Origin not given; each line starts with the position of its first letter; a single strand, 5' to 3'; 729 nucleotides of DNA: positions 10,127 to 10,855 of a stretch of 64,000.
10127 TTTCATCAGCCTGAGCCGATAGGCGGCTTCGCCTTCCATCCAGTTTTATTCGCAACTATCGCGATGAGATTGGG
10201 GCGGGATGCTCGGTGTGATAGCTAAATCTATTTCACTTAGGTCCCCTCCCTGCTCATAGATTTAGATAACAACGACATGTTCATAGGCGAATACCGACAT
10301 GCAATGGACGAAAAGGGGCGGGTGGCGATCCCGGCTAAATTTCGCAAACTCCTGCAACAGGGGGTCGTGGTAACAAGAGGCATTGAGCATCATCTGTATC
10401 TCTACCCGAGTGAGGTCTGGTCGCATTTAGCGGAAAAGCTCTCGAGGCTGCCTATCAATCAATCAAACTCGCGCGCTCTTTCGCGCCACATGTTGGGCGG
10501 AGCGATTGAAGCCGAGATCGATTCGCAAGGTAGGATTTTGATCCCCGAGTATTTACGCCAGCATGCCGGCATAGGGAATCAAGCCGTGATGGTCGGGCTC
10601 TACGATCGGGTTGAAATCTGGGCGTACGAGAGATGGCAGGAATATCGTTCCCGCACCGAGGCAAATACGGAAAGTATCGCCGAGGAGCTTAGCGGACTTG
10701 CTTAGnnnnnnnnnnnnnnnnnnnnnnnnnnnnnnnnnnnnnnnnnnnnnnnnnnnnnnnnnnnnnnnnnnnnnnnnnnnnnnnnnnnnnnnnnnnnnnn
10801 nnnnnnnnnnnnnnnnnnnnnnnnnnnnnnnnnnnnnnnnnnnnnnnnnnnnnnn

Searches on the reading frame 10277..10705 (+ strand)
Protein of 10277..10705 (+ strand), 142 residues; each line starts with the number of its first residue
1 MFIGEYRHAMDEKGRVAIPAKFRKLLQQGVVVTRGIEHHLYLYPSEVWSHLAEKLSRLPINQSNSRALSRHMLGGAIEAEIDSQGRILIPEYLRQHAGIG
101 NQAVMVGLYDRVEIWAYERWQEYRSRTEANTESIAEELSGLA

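Call 70: search_protein_families(library=pfam, proteins=[window:10277-10705:+], max_evalue=0.01)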
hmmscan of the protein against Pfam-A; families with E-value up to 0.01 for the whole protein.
window:10277-10705:+ (142 aa): 1 family
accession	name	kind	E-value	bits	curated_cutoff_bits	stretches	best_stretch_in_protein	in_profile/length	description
PF02381.23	MraZ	-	3e-36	123.7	23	2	1-70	1-71/72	MraZ protein, putative antitoxin-like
